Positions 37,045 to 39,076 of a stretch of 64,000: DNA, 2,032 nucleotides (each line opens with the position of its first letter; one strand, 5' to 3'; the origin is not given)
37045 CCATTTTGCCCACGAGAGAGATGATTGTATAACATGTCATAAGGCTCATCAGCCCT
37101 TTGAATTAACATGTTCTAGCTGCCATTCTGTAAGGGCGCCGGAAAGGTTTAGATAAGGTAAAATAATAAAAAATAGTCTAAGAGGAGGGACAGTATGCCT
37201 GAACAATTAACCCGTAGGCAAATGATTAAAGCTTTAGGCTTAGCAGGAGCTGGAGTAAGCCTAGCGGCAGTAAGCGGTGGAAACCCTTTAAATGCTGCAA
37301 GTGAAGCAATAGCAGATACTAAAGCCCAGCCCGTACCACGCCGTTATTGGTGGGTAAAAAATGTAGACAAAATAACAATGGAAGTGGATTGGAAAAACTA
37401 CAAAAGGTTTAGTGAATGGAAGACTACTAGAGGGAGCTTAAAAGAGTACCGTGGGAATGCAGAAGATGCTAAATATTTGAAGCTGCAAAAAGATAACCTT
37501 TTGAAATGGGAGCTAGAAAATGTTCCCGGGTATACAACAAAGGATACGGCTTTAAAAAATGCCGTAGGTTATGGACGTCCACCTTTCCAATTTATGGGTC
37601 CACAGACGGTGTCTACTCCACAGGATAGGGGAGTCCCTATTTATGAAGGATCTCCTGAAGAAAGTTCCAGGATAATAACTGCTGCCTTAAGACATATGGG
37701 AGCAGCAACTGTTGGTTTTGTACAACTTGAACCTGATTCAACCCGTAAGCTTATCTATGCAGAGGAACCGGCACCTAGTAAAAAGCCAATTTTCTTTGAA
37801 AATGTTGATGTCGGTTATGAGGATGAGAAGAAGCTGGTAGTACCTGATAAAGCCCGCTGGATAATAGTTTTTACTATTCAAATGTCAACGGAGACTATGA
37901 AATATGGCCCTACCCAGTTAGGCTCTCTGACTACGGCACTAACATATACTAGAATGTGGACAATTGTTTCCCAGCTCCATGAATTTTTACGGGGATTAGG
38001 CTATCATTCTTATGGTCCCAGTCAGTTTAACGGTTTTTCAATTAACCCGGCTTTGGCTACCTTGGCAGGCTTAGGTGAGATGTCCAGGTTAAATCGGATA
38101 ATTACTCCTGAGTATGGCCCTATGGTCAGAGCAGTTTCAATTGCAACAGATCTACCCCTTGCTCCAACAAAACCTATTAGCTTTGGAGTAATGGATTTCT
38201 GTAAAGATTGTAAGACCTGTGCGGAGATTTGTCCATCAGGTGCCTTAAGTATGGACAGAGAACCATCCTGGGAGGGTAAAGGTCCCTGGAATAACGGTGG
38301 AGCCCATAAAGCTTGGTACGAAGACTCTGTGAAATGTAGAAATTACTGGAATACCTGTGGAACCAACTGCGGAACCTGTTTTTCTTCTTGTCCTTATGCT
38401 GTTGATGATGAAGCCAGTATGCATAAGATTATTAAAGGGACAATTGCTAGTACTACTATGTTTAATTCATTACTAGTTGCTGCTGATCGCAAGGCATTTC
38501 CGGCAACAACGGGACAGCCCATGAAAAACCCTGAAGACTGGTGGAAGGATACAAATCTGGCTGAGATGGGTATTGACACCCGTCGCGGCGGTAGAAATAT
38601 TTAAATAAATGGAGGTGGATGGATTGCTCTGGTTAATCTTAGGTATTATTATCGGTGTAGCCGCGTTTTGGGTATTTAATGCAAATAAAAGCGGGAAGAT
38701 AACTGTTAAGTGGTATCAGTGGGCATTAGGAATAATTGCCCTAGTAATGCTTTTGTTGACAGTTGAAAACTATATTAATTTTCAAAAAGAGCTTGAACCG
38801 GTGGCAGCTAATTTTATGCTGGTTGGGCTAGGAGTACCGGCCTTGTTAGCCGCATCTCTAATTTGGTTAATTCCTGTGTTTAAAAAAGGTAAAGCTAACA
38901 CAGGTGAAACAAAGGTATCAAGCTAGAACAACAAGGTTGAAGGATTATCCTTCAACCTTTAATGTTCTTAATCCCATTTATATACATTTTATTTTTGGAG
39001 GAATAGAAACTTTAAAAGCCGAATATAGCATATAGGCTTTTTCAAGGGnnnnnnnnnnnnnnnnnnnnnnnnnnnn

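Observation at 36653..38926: Tetraheme cytochrome c lipoprotein heads a cytochrome-rdhA-rdhB unit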

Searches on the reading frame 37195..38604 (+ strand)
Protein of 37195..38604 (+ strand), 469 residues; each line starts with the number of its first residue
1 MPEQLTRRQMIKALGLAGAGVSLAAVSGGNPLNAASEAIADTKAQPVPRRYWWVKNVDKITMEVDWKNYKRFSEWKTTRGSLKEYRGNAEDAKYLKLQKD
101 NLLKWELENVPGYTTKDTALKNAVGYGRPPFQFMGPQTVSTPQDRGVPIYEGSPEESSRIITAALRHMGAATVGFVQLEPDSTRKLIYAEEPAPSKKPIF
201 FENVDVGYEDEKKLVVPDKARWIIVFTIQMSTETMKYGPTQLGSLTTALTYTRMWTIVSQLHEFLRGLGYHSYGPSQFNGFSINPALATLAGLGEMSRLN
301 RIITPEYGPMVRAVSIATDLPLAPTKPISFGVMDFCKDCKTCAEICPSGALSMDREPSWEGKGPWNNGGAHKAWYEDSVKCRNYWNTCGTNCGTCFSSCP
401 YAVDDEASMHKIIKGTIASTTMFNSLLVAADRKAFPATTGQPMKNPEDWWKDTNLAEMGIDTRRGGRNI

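Call 3: search_protein_families(library=pfam, proteins=[window:37195-38604:+], max_evalue=0.01)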
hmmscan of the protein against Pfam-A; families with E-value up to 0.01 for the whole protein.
window:37195-38604:+ (469 aa): 10 families
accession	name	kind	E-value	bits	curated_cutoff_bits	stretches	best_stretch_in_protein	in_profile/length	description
PF13486.11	Dehalogenase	-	5e-28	98.6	24.3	1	49-322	1-306/306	Reductive dehalogenase subunit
PF13484.11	Fer4_16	-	1.4e-07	32.6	30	1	336-401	2-65/66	4Fe-4S double cluster binding domain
PF12838.12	Fer4_7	-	7.6e-07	29.9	27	1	336-402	2-51/52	4Fe-4S dicluster domain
PF00037.32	Fer4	-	1.7e-05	24.9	21.1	1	333-351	5-23/24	4Fe-4S binding domain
PF13187.11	Fer4_9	-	3.1e-05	24.4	27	1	336-401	2-49/52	4Fe-4S dicluster domain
PF12837.12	Fer4_6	-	0.00017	21.8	25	1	333-351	6-24/24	4Fe-4S binding domain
PF12797.12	Fer4_2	-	0.00067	19.9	24.5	0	334-348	8-22/22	4Fe-4S binding domain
PF13183.11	Fer4_8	-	0.0011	19.9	27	1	333-402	2-67/68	4Fe-4S dicluster domain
PF10518.14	TAT_signal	-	0.003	17.9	22.7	0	4-24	1-21/21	TAT (twin-arginine translocation) pathway signal sequence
PF13237.11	Fer4_10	-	0.0072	16.7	25.5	0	387-410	8-32/53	4Fe-4S dicluster domain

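Call 4: search_protein_families(library=ncbifam, proteins=[window:37195-38604:+], max_evalue=0.01)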
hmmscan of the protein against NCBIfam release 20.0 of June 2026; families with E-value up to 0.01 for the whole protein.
window:37195-38604:+ (469 aa): 12 families
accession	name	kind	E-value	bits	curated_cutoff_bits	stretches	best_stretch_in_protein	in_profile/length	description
TIGR02486.1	RDH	subfamily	4.7e-77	259.9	160.35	1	150-431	2-308/314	reductive dehalogenase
TIGR00276.1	TIGR00276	equivalog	1.1e-07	31.2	200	1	285-353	134-198/337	tRNA epoxyqueuosine(34) reductase QueG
TIGR04105.1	FeFe_hydrog_B1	subfamily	3.1e-05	22.8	450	1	334-417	142-219/462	monomeric [FeFe] hydrogenase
NF038196.1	ferrodoxin_EFR1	subfamily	0.00014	22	75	1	328-361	178-212/242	EFR1 family ferrodoxin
NF007205.0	PRK09626.1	equivalog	0.00019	21.4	93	1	335-357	18-40/105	2-oxoglutarate-acceptor oxidoreductase subunit OorD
NF040864.1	HgcB_ferredoxin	equivalog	0.00091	19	99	0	334-354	14-34/93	mercury methylation ferredoxin HgcB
NF058577.1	FdxA_fam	equivalog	0.0012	19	65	0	334-350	36-52/52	4Fe-4S ferredoxin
NF040684.1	PorD_Arch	equivalog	0.0014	18.6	120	1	333-356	61-84/85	pyruvate synthase subunit PorD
TIGR02179.1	PorD_KorD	subfamily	0.0032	17.5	60.05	1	334-356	55-77/78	2-oxoacid:acceptor oxidoreductase, delta subunit, pyruvate/2-ketoisovalerate family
NF038083.1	CU044_5270_fam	subfamily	0.0033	17.3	100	0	19-81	66-135/284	CU044_5270 family protein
TIGR02512.1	FeFe_hydrog_A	subfamily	0.0076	15.1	405.95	0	334-438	7-102/375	[FeFe] hydrogenase, group A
NF045874.1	Vhu_polyferre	exception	0.009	14.8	600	0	323-403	19-75/381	F420-non-reducing hydrogenase associated-polyferredoxin VhuB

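Call 49: search_solved_structures(query=window:37195-38604:+, show_alignments=3, max_evalue=0.001)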
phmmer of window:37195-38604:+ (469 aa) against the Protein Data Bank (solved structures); distinct sequences matched with E-value up to 0.001: 7.
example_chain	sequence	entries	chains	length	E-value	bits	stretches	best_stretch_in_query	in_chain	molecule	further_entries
4uqu_A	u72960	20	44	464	1.5e-45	158.8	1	194-431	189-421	TETRACHLOROETHENE REDUCTIVE DEHALOGENASE CATALYTIC SUBUNIT PCEA | TETRACHLOROETHENE REDUCTIVE DEHALOGENASE CATALYTIC SUBUNIT | Tetrachloroethene reductive dehal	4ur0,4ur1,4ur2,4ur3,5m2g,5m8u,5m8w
8q4h_A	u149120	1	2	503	6.4e-32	113.9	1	218-401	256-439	Tetrachloroethene reductive dehalogenase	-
4ras_A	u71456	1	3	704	6.2e-22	80.9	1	223-418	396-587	Oxidoreductase, NAD-binding/iron-sulfur cluster-binding protein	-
6zxu_A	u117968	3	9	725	6.8e-22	80.8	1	223-417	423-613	Oxidoreductase, NAD-binding/iron-sulfur cluster-binding protein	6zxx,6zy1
6zy0_A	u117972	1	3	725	9.3e-22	80.4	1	223-417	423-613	Oxidoreductase, NAD-binding/iron-sulfur cluster-binding protein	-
5d08_A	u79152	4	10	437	4.1e-07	32.1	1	283-353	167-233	Epoxyqueuosine reductase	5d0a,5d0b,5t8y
5d6s_A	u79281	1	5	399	1.3e-05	27.1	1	279-402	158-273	Epoxyqueuosine reductase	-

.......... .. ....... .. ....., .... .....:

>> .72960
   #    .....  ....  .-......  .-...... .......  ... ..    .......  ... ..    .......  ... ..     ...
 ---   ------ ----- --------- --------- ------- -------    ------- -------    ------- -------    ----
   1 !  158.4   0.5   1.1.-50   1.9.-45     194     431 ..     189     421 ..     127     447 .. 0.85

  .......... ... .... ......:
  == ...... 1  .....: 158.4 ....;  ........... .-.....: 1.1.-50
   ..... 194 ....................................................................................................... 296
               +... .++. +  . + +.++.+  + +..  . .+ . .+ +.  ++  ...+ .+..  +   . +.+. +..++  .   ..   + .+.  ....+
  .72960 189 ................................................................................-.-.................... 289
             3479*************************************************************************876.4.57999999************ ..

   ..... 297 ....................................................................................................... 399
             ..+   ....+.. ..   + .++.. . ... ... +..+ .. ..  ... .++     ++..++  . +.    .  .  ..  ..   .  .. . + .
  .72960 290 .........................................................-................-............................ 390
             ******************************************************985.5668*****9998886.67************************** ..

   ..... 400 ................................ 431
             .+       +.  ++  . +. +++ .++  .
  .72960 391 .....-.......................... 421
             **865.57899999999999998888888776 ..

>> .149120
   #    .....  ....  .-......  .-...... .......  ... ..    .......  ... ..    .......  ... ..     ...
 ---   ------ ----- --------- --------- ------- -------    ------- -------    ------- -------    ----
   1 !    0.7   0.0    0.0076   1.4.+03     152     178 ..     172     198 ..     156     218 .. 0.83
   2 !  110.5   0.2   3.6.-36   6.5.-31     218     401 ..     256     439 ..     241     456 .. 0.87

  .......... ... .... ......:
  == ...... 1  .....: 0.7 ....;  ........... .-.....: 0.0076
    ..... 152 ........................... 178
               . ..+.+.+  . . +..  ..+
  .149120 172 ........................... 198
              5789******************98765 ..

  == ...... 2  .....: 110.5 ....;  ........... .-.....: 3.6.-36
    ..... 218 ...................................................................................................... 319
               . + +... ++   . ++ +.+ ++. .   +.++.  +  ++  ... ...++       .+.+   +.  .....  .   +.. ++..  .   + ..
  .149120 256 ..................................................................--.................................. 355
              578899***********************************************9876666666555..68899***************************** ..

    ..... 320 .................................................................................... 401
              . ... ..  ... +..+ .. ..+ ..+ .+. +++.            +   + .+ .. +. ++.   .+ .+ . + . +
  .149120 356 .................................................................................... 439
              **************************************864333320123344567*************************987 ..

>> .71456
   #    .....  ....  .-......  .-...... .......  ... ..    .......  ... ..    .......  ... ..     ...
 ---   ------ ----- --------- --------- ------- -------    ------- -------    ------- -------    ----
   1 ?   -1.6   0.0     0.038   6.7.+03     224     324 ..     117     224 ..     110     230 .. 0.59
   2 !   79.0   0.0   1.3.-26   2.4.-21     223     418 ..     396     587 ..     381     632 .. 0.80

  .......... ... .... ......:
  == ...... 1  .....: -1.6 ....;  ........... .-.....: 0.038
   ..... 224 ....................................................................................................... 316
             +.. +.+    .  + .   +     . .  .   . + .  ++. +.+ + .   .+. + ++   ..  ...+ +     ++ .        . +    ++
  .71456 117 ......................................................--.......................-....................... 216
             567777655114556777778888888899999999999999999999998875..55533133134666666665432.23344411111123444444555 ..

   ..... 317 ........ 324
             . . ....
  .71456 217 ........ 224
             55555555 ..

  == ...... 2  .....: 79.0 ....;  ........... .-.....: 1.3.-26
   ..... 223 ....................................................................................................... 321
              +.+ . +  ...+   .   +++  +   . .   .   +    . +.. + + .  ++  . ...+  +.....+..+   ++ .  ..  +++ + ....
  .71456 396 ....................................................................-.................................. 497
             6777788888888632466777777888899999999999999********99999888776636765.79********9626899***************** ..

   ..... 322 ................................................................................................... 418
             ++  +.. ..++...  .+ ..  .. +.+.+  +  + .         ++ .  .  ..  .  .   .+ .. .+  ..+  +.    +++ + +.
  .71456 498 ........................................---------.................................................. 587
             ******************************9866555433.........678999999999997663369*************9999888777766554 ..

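Call 87: find_homologous_proteins(query=window:37195-38604:+, max_evalue=1e-60)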
Query window:37195-38604:+ (469 aa): 508 proteins with E <= 1e-60 among 8000 candidates; the best 120 are listed.
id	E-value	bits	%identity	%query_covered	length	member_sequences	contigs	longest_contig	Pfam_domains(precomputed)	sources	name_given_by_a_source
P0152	0.0e+0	1104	100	100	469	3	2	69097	PF13486.11,PF00037.33,PF13484.12,PF12838.13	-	-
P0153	6.9e-263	890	81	100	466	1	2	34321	PF13486.11,PF00037.33,PF13484.12,PF12838.13,PF13187.12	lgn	-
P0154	1.6e-253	860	77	100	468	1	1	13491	PF13486.11,PF13484.12,PF12838.13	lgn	-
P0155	2.5e-236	803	72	100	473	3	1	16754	PF13486.11,PF00037.33,PF13484.12,PF12838.13,PF13187.12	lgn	-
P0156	4.1e-235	799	72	100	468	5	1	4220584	PF13486.11,PF00037.33,PF13484.12,PF12838.13,PF13187.12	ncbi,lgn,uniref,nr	ncbi:reductive dehalogenase [Desulfitobacterium sp. PCE1]|uniref:reductive dehalogenase n=1 Tax=Desu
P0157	1.6e-234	797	71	100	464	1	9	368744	PF13486.11,PF13484.12,PF12838.13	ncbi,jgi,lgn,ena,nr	ncbi:MAG: reductive dehalogenase [Desulfitibacter sp. BRH_c19]|nr:MAG: reductive dehalogenase [Desul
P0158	1.8e-234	797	71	100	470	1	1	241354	PF13486.11,PF13484.12,PF12838.13,PF13187.12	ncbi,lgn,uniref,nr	ncbi:reductive dehalogenase [Desulfosporosinus shakirovi]|uniref:reductive dehalogenase n=1 Tax=Desu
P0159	1.7e-232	790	71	100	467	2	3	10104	PF13486.11,PF13484.12,PF12838.13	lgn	-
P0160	1.2e-230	784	70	100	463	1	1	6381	PF13486.11,PF13484.12,PF12838.13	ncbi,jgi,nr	ncbi:MAG: reductive dehalogenase [Gracilibacteraceae bacterium]|jgi:reductive dehalogenase|nr:reduct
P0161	3.1e-225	766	69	100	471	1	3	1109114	PF13486.11,PF13484.12,PF12838.13,PF13187.12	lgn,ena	-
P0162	7.7e-212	722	65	100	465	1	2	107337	PF13486.11,PF13484.12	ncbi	ncbi:MAG: reductive dehalogenase [Chloroflexota bacterium]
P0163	1.7e-211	721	64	100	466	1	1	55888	PF13486.11,PF00037.33,PF13484.12,PF12838.13,PF13187.12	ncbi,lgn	-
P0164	8.3e-210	715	65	99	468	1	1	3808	PF13486.11,PF00037.33,PF13484.12,PF12838.13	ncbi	-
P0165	9.1e-208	709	64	100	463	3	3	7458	PF13486.11,PF13484.12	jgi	jgi:epoxyqueuosine reductase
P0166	6.4e-206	703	70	89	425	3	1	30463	PF13486.11,PF13484.12,PF12838.13,PF13187.12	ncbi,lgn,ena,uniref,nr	ncbi:reductive dehalogenase [Desulfitobacterium sp.]|uniref:reductive dehalogenase n=1 Tax=Desulfito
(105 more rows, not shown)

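Call 90: find_encoding_contigs(protein=P0162, flank=6000, max_places=2)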
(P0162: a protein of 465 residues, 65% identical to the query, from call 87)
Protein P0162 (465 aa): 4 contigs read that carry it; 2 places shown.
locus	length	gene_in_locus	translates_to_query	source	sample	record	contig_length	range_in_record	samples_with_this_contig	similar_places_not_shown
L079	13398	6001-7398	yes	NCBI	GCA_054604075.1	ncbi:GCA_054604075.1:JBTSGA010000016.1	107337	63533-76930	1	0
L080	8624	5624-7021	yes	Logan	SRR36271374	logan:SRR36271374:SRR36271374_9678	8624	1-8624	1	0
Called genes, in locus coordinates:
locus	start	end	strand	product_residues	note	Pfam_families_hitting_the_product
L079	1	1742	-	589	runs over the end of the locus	PF19864:Radical_SAM_N2, PF02310:B12-binding (weak), PF04055:Radical_SAM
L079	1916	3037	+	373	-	PF00672:HAMP, PF07730:HisKA_3, PF13581:HATPase_c_2 (faint), PF02518:HATPase_c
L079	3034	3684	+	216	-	PF00072:Response_reg, PF08281:Sigma70_r4_2, PF00196:GerE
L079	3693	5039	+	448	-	PF13486:Dehalogenase, PF12838:Fer4_7 (weak), PF13484:Fer4_16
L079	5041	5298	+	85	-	PF27193:VcrB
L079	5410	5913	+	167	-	PF14537:Cytochrom_c3_2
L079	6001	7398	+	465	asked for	PF13486:Dehalogenase, PF13484:Fer4_16 (weak)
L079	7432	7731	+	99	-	PF27193:VcrB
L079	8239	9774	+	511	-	-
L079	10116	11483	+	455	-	PF00202:Aminotran_3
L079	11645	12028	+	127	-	PF05168:HEPN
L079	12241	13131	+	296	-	PF03069:FmdA_AmdA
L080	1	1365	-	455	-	?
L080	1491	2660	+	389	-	PF00672:HAMP, PF07730:HisKA_3, PF13581:HATPase_c_2 (faint), PF02518:HATPase_c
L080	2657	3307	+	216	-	PF00072:Response_reg, PF08281:Sigma70_r4_2, PF00196:GerE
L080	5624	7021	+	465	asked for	PF13486:Dehalogenase, PF13484:Fer4_16 (weak)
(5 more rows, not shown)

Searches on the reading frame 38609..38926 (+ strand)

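Call 3: search_protein_families(library=pfam, proteins=[window:38609-38926:+], max_evalue=0.01)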
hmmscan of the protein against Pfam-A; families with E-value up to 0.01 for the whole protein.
window:38609-38926:+ (105 aa): 2 families
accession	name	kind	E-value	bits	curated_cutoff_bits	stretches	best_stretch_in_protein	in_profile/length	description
PF07214.17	DUF1418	-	0.0002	21.5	22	1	40-88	17-65/94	Protein of unknown function (DUF1418)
PF25592.1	DUF7937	-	0.0097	15.2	31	0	5-85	315-394/402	Domain of unknown function (DUF7937)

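Call 4: search_protein_families(library=ncbifam, proteins=[window:38609-38926:+], max_evalue=0.01)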
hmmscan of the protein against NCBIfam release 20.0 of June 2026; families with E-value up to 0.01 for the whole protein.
window:38609-38926:+ (105 aa): 0 families
